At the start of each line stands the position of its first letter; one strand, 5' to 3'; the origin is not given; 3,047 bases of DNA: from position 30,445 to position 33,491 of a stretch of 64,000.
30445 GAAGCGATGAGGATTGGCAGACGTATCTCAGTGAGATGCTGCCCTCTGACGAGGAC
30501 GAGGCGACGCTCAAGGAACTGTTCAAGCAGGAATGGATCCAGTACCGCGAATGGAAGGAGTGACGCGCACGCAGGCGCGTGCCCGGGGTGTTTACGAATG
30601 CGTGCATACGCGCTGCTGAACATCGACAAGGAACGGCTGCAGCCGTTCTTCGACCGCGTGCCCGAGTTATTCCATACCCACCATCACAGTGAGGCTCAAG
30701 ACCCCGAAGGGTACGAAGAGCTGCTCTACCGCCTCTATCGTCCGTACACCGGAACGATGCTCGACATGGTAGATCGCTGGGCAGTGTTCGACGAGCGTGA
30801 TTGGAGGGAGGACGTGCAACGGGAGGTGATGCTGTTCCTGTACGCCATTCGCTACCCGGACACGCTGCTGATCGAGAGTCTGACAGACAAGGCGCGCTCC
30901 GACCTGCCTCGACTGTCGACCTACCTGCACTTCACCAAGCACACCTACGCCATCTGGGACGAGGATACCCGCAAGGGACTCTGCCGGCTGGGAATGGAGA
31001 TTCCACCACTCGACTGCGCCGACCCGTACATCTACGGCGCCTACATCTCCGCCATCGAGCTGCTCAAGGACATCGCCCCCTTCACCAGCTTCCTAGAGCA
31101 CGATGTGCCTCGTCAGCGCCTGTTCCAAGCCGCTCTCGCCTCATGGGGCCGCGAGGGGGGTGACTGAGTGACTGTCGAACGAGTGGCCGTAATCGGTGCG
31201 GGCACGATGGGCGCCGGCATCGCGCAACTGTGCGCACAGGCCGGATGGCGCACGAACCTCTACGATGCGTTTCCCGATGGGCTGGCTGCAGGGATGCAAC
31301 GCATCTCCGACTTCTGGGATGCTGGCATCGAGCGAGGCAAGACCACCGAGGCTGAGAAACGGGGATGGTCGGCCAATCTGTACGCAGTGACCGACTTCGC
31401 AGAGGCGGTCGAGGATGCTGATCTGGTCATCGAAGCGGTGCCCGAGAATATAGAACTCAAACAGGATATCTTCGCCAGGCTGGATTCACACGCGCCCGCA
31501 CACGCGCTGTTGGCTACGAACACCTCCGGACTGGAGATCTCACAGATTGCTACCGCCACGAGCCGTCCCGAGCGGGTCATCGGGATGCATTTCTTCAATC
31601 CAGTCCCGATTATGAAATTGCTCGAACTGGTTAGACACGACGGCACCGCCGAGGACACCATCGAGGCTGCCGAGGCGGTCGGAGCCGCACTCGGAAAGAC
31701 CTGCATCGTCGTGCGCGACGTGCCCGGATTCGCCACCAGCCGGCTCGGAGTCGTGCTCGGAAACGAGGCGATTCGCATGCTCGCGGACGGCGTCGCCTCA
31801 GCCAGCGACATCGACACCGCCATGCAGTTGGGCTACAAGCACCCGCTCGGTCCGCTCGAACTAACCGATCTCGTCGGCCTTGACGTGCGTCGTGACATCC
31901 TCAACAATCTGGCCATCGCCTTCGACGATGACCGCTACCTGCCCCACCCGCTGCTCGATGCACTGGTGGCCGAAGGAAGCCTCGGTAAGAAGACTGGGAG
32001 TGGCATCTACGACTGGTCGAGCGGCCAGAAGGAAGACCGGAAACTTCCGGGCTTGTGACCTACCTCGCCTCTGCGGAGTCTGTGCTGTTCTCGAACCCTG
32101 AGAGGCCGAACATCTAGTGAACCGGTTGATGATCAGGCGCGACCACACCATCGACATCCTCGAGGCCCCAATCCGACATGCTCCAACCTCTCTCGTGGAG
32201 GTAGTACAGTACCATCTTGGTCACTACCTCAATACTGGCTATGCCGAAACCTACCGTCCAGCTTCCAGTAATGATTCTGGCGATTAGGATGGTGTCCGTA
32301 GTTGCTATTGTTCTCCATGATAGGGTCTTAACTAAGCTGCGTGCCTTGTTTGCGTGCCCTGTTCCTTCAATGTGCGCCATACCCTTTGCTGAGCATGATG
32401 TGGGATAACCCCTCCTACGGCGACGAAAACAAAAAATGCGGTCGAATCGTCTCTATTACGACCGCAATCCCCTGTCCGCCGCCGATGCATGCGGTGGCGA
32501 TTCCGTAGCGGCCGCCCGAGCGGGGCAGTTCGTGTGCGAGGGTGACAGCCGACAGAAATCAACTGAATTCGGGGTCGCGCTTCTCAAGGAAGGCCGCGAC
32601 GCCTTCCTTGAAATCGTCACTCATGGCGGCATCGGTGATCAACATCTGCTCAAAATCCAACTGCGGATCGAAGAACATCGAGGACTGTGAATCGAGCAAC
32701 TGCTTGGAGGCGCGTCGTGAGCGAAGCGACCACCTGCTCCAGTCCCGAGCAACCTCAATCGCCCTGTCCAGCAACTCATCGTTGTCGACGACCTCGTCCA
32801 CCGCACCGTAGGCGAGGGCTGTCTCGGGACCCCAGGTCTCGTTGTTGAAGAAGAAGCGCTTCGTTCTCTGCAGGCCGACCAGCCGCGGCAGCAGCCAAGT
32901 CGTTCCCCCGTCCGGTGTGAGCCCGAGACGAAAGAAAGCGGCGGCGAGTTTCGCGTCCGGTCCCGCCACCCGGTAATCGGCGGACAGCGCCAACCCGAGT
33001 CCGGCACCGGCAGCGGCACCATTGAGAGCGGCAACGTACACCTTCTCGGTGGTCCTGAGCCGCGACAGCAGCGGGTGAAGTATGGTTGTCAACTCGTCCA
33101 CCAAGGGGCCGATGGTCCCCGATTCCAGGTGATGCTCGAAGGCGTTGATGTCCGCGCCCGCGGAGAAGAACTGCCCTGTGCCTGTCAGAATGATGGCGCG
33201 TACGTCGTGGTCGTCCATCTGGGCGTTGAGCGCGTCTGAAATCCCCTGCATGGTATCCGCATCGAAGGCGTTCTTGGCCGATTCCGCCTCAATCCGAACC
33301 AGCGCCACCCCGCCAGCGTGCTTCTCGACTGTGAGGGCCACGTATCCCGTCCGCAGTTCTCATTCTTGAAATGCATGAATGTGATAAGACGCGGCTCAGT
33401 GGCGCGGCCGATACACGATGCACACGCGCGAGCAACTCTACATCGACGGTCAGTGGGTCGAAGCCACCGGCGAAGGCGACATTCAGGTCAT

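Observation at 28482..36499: Compact oxidation cluster: BoxB-like diiron epoxidase with crotonases, 3-hydroxyacyl-CoA dehydrogenase, aldehyde dehydrogenase, a P-loop kinase and an AlkB-type membrane hydroxylase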

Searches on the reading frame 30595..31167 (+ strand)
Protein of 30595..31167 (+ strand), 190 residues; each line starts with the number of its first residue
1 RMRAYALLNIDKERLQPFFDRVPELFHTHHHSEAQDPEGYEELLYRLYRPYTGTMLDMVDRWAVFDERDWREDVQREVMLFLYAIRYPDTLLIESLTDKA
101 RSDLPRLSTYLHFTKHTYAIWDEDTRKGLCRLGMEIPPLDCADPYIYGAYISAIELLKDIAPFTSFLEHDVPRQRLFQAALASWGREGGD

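Call 3: search_protein_families(library=pfam, proteins=[window:30595-31167:+], max_evalue=0.01)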
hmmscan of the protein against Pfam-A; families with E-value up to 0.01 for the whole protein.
window:30595-31167:+ (190 aa): 0 families

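Call 4: search_protein_families(library=ncbifam, proteins=[window:30595-31167:+], max_evalue=0.01)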
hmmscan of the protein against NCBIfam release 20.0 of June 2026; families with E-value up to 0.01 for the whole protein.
window:30595-31167:+ (190 aa): 0 families

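Call 7: search_solved_structures(query=window:30595-31167:+, max_evalue=10)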
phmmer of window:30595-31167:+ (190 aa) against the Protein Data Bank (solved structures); distinct sequences matched with E-value up to 10: 1.
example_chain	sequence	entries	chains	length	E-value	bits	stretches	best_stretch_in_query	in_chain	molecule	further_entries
9f5w_G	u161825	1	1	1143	0.32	13.9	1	12-51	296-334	Condensin-2 complex subunit G2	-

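Call 11: find_homologous_proteins(query=window:30595-31167:+)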
Query window:30595-31167:+ (190 aa): 173 proteins with E <= 0.001 among 204 candidates; the best 120 are listed.
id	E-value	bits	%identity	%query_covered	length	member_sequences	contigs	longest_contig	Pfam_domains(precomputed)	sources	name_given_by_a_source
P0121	1.6e-113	395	90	99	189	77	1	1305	-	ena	-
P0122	2.9e-103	362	80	99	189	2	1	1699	-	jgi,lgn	jgi:hypothetical protein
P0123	4.9e-88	312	71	99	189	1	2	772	-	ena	-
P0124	5.3e-88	312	73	98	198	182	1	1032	-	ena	-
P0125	9.7e-88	311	71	98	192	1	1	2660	-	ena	-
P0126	1.6e-87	310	72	98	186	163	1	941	-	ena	-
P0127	2.5e-87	310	72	98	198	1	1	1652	-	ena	-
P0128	2.8e-87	310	72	98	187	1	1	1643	-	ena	-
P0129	4.1e-87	309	72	98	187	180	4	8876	-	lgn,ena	-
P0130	5.1e-87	309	73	98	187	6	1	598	-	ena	-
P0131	1.2e-86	308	72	98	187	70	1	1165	-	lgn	-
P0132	1.2e-86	308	70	99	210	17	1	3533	-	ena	-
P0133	2.0e-86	307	72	98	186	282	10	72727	-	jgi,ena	-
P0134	3.5e-86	306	71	98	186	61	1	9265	-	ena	-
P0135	3.7e-86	306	71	98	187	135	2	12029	-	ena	-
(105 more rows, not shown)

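Call 46: predict_structure(alignment_id=A3)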
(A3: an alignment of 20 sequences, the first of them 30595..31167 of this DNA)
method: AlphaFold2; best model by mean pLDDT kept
length: 190 residues; sequences in the alignment: 20
mean_pLDDT: 83.3   pTM: 0.78
mean pLDDT of the five models: 83.3, 81.9, 77.1, 76.0, 63.9
residues with pLDDT >= 90: 60; 70-90: 103; 50-70: 26; < 50: 1
segments of 3 or more residues with pLDDT < 50: none
pLDDT, mean of each block of 10 residues (from residue 1): 67 89 85 75 87 94 92 93 76 88 90 70 88 88 86 85 72 79 79
secondary structure, 60 per line:
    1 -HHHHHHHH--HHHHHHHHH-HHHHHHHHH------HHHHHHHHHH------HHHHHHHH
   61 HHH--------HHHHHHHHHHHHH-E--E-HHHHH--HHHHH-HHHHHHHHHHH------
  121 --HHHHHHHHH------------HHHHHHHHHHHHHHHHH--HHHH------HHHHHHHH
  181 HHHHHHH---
elements in order: H2-9 H12-20 H22-30 H37-46 H53-63 H72-84 H91-95 H98-102 H104-114 H123-131 H144-160 H163-166 H173-187

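Call 68: search_solved_structures(query=A3, max_evalue=10, show_alignments=2)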
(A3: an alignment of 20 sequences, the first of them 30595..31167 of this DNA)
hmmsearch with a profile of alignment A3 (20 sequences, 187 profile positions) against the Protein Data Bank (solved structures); distinct sequences matched with E-value up to 10: 2.
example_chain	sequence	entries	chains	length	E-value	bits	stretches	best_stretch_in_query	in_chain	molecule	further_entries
9f5w_G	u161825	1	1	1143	0.17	14.5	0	12-50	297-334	Condensin-2 complex subunit G2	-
9e71_BL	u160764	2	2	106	0.46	13.1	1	41-93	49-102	Small ribosomal subunit protein uS10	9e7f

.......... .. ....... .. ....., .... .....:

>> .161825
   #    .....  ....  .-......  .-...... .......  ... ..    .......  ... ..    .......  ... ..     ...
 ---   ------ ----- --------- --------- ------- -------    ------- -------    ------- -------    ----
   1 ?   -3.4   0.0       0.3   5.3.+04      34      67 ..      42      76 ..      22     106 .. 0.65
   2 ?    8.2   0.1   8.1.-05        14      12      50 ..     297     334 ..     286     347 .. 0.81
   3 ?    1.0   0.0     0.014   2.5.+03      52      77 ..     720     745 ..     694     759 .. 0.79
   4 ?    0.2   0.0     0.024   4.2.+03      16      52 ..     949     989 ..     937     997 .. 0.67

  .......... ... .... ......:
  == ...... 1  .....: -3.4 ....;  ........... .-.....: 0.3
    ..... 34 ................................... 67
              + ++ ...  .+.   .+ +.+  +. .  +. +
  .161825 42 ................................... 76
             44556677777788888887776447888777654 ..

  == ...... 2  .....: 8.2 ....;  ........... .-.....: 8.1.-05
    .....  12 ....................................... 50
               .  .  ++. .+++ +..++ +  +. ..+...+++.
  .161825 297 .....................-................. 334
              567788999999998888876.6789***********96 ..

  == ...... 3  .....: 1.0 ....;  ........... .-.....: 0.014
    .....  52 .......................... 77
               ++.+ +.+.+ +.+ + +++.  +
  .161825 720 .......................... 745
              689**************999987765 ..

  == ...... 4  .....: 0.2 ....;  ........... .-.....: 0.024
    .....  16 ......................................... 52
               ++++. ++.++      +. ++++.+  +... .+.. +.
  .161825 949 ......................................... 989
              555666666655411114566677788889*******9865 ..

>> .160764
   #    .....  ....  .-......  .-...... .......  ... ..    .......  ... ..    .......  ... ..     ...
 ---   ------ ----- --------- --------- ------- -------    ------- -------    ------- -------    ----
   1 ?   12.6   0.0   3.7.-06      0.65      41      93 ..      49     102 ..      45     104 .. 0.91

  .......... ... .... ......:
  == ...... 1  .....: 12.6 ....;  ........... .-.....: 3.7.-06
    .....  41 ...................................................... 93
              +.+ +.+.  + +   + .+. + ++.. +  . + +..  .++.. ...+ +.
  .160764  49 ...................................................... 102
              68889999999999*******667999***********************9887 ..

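Call 81: fold_search(model_id=the predicted structure, library=pdb)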
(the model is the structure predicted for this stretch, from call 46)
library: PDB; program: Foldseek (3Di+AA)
matches with E <= 10: 158; with E <= 0.001: 0
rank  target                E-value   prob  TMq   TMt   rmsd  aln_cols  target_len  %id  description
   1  3rrn_B                1.4e+00  0.06  0.18  0.14  20.7       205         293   10  S. cerevisiae dbp5 l327v bound to gle1 h337r and ip6 (released 2011-05-18)
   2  1zdt_A                1.8e+00  0.05  0.18  0.15  15.4       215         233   12  The Crystal Structure of Human Steroidogenic Factor-1 (released 2005-05-24)
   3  1n46_A                1.8e+00  0.04  0.19  0.16  15.2       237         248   10  CRYSTAL STRUCTURE OF HUMAN TR BETA LIGAND-BINDING DOMAIN COMPLEXED WITH A POTENT SUBTYPE-SELECTIVE THYROMIMETIC (released 2003-04-22)
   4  4ozr_E                2.0e+00  0.05  0.18  0.17  16.0       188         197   13  Crystal structure of the ligand binding domains of the Bovicola ovis ecdysone receptor EcR/USP heterodimer (methylene  (released 2014-07-30)
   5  7wmj_A                2.0e+00  0.04  0.19  0.17  14.6       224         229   11  A novel chemical derivative(71) of THRB agonist (released 2022-05-18)
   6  6hql                  2.1e+00  0.05  0.16  0.09  14.8       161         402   12  Crystal structure of GcoA F169H bound to guaiacol (released 2019-07-03)
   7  8ucs_C                2.3e+00  0.04  0.17  0.13  22.3       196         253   13  Cryo-EM structure of the flagellar MotAB stator bound to FliG (released 2024-01-24)
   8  6md4_B                2.7e+00  0.04  0.17  0.15  15.1       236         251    9  Crystal Structure of Human PPARgamma Ligand Binding Domain in Complex with Rosiglitazone and Oleic acid (released 2019-01-09)
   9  1pq9_B                2.7e+00  0.04  0.20  0.17  15.8       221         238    8  HUMAN LXR BETA HORMONE RECEPTOR COMPLEXED WITH T0901317 COMPLEX (released 2003-09-09)
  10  4irv_C                2.8e+00  0.06  0.17  0.17  14.4       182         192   13  Structure of the Helicobacter pylori CagA Oncogene Bound to the Human Tumor Suppressor Apoptosis-stimulating Protein o (released 2014-01-15)
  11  5jy3_D                2.8e+00  0.04  0.19  0.17  15.8       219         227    7  CRYSTAL STRUCTURE OF LXRbeta (NUCLEAR RECEPTOR SUBFAMILY 1, GROUP H, MEMBER 2) COMPLEXED WITH BMS-852927 (released 2016-11-02)
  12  3d57_B                2.8e+00  0.03  0.19  0.16  15.5       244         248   10  TR Variant D355R (released 2008-10-14)
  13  1pq6_A                2.9e+00  0.03  0.18  0.16  16.0       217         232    8  HUMAN LXR BETA HORMONE RECEPTOR / GW3965 COMPLEX (released 2003-09-09)
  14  1pu6_A                3.1e+00  0.13  0.34  0.31  13.5       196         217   12  Crystal structure of H.pylori 3-methyladenine DNA glycosylase (MagIII) (released 2003-10-07)
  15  6gwc_C                3.1e+00  0.07  0.21  0.19  14.6       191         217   19  Tubulin:iE5 alphaRep complex (released 2019-01-30)
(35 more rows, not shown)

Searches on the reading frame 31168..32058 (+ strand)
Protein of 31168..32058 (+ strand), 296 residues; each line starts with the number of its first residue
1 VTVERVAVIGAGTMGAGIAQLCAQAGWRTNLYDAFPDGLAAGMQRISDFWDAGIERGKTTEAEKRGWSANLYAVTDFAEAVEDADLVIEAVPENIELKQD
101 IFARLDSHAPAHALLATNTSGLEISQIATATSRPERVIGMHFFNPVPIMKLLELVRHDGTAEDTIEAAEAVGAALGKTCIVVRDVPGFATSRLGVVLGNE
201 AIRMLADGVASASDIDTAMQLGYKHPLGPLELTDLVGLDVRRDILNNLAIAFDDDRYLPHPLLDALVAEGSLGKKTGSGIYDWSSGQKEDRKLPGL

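Call 3: search_protein_families(library=pfam, proteins=[window:31168-32058:+], max_evalue=0.01)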
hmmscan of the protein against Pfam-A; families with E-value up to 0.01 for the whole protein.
window:31168-32058:+ (296 aa): 6 families
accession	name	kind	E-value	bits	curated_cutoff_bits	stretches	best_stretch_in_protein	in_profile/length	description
PF02737.24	3HCDH_N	-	5.7e-64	215.8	22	1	6-184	2-179/180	3-hydroxyacyl-CoA dehydrogenase, NAD binding domain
PF00725.27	3HCDH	-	2.1e-28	99.1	22.1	1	187-283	1-97/97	3-hydroxyacyl-CoA dehydrogenase, C-terminal domain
PF01210.29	NAD_Gly3P_dh_N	-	6.9e-08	33.1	23.1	1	6-128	2-112/158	NAD-dependent glycerol-3-phosphate dehydrogenase N-terminus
PF03446.21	NAD_binding_2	-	6.2e-05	23.5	21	1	5-103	1-75/161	NAD binding domain of 6-phosphogluconate dehydrogenase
PF01266.30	DAO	-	0.00069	19.7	27.9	1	5-38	1-34/353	FAD dependent oxidoreductase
PF03807.23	F420_oxidored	-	0.0023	18.9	21.6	0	5-92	1-68/94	NADP oxidoreductase coenzyme F420-dependent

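Call 4: search_protein_families(library=ncbifam, proteins=[window:31168-32058:+], max_evalue=0.01)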
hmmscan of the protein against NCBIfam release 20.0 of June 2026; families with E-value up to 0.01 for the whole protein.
window:31168-32058:+ (296 aa): 33 families (the best 25 are shown)
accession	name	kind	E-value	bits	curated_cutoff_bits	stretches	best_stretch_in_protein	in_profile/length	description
NF006722.0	PRK09260.1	equivalog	8.1e-98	327.2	429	1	3-289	2-287/289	3-hydroxyacyl-CoA dehydrogenase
NF004474.0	PRK05808.1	subfamily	2.2e-92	309.4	408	1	1-283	1-282/283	3-hydroxybutyryl-CoA dehydrogenase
NF006124.0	PRK08268.1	subfamily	2.5e-88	297.3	508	1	2-291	6-295/507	3-hydroxyacyl-CoA dehydrogenase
NF005875.0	PRK07819.1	subfamily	1.3e-78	264.3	319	1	2-283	4-286/287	3-hydroxybutyryl-CoA dehydrogenase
NF005715.0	PRK07530.1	equivalog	1.4e-77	261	420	1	2-285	3-285/292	3-hydroxybutyryl-CoA dehydrogenase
TIGR02279.1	PaaC-3OHAcCoADH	equivalog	1.7e-72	244.9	669.4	1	3-288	5-290/503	3-hydroxyacyl-CoA dehydrogenase PaaH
TIGR02441.1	fa_ox_alpha_mit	equivalog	1.8e-67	228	964.65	1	2-293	334-623/737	fatty acid oxidation complex subunit alpha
NF008363.0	PRK11154.1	equivalog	2.2e-64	217.8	869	1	2-290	308-593/708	fatty acid oxidation complex subunit alpha FadJ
NF004699.0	PRK06035.1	equivalog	3.1e-63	213.7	500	1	2-277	2-282/294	3-hydroxyacyl-CoA dehydrogenase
NF008727.0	PRK11730.1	equivalog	2.2e-60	204.8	870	1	2-289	312-598/717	fatty acid oxidation complex subunit alpha FadB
NF006143.0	PRK08293.1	equivalog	3.7e-57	193.9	312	1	1-284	2-288/291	3-hydroxyacyl-CoA dehydrogenase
TIGR02440.1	FadJ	equivalog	2.7e-56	191.2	968.45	1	2-288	303-586/699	fatty acid oxidation complex subunit alpha FadJ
NF042925.1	FHMPC_DH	equivalog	5e-52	177.1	500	1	5-287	2-284/304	5-formyl-3-hydroxy-2-methylpyridine 4-carboxylate 5-dehydrogenase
NF052272.1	Staph_FadB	exception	2.6e-50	171.4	999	1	1-284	1-289/752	3-hydroxyacyl-CoA dehydrogenase/crotonase FadB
TIGR02437.1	FadB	equivalog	9.4e-50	169.7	933.55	1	3-291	313-600/714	fatty acid oxidation complex subunit alpha FadB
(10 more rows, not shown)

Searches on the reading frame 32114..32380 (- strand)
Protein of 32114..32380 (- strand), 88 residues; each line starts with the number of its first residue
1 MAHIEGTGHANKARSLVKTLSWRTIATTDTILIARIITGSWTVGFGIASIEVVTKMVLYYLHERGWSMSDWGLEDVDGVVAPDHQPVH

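Call 3: search_protein_families(library=pfam, proteins=[window:32114-32380:-], max_evalue=0.01)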
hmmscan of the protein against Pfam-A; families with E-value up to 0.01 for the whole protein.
window:32114-32380:- (88 aa): 1 family
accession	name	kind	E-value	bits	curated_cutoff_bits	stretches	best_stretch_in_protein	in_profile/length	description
PF09834.14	DUF2061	-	4.8e-21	75.4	23.1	1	16-67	1-52/52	Predicted membrane protein (DUF2061)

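Call 4: search_protein_families(library=ncbifam, proteins=[window:32114-32380:-], max_evalue=0.01)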
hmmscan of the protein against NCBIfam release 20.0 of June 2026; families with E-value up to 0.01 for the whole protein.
window:32114-32380:- (88 aa): 0 families

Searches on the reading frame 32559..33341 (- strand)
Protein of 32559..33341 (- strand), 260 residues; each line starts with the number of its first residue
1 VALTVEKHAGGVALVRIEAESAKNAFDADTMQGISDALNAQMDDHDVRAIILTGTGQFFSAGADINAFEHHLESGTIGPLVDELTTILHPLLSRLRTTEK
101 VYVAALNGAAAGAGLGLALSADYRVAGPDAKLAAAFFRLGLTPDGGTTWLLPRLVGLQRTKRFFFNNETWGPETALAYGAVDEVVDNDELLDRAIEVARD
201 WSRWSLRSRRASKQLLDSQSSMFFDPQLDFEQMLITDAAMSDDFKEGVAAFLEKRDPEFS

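Call 3: search_protein_families(library=pfam, proteins=[window:32559-33341:-], max_evalue=0.01)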
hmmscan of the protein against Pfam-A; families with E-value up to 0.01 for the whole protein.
window:32559-33341:- (260 aa): 2 families
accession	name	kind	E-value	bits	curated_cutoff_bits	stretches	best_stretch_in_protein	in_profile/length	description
PF00378.25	ECH_1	-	3.9e-52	177.5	27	1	10-259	4-248/251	Enoyl-CoA hydratase/isomerase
PF16113.10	ECH_2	-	2.2e-27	96.9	27.2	1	14-156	3-144/335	Enoyl-CoA hydratase/isomerase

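Call 4: search_protein_families(library=ncbifam, proteins=[window:32559-33341:-], max_evalue=0.01)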
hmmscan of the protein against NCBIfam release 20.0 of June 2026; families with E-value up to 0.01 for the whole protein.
window:32559-33341:- (260 aa): 72 families (the best 25 are shown)
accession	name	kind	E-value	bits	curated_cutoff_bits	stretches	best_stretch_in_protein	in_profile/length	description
NF004635.0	PRK05981.1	equivalog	4.9e-53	180.4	351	1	8-259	10-263/266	enoyl-CoA hydratase/isomerase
NF046063.1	oxepin_alt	equivalog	1.7e-50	171.9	300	1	7-258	5-254/254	oxepin-CoA hydrolase, alternative type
NF006699.0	PRK09245.1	subfamily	1.5e-49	168.7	354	1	6-259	7-263/266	crotonase/enoyl-CoA hydratase family protein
TIGR02280.1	PaaB1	equivalog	1.7e-49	168.7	345.15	1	9-259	6-253/256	2-(1,2-epoxy-1,2-dihydrophenyl)acetyl-CoA isomerase PaaG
NF005700.0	PRK07511.1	subfamily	8.5e-47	159.9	274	1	9-259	10-258/260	enoyl-CoA hydratase family protein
NF005803.0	PRK07658.1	equivalog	1.2e-45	155.9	313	1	8-260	8-255/257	enoyl-CoA hydratase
NF004725.0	PRK06072.1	equivalog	2.4e-44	151.9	293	1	5-259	4-245/248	enoyl-CoA hydratase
NF004857.0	PRK06210.1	equivalog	6.2e-43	147.2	341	1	3-260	10-273/275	enoyl-CoA hydratase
NF006109.0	PRK08260.1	subfamily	8.2e-43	146.7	320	1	9-259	11-275/296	enoyl-CoA hydratase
NF051848.1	EnCoAHydtEchA19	equivalog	4.1e-42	144.5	400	1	5-259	4-255/258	enoyl-CoA hydratase EchA19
NF005804.0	PRK07659.1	equivalog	6.1e-42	143.9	311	1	7-259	11-257/260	enoyl-CoA hydratase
NF004525.0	PRK05870.1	equivalog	9e-42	143.7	285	1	7-251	8-246/249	enoyl-CoA hydratase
NF006566.0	PRK09076.1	subfamily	9.5e-42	143.4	286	1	6-259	9-257/260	enoyl-CoA hydratase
NF050134.1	TdecoylIsomFabM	equivalog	2.4e-38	132.1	400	1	10-259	10-258/261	trans-2-decenoyl-ACP isomerase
NF004475.0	PRK05809.1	subfamily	1.5e-37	129.6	394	1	8-259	10-257/260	short-chain-enoyl-CoA hydratase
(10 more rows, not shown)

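Call 35: search_solved_structures(query=window:32559-33341:-, max_evalue=1e-20)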
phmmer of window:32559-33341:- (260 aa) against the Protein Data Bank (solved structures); distinct sequences matched with E-value up to 1e-20: 46.
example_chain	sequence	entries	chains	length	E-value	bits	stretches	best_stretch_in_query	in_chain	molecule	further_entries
6slb_AAA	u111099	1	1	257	1.3e-37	132.5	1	6-259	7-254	Enoyl-CoA hydratase/carnithine racemase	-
6sl9_AAA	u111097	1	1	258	1.3e-37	132.5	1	6-259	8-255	Enoyl-CoA hydratase/carnithine racemase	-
3hrx_A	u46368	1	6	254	1.5e-37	132.3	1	7-259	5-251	Probable enoyl-CoA hydratase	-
4fzw_C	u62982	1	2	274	6.6e-37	130.2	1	11-259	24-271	1,2-epoxyphenylacetyl-CoA isomerase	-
6sla_AAA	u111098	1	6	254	7.4e-37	130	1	7-259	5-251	Enoyl-CoA hydratase/carnithine racemase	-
5ylo_A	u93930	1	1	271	4e-36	127.6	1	10-260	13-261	Probable enoyl-CoA hydratase/isomerase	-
5wyb_B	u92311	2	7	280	6.5e-33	117.1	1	3-259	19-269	Probable enoyl-CoA hydratase/isomerase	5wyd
2ej5_A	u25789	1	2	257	2.9e-32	115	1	10-259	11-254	Enoyl-CoA hydratase subunit II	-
5z7r_A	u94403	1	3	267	1.9e-30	109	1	8-257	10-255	Short-chain-enoyl-CoA hydratase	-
3pea_A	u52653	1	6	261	2.2e-30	108.8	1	20-260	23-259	Enoyl-CoA hydratase/isomerase family protein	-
7mcm_A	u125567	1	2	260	1.7e-29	106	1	8-224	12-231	Enoyl-CoA hydratase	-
4fzw_A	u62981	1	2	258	3e-29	105.1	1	12-259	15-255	2,3-dehydroadipyl-CoA hydratase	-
3qre_A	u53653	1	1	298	1.1e-28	103.3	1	4-259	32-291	Enoyl-CoA hydratase, EchA12_1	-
4jcs_A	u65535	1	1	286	2.1e-28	102.3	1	11-259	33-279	Enoyl-CoA hydratase/isomerase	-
4mi2_A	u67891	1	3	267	1e-27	100.1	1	7-259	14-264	Putative enoyl-CoA hydratase/isomerase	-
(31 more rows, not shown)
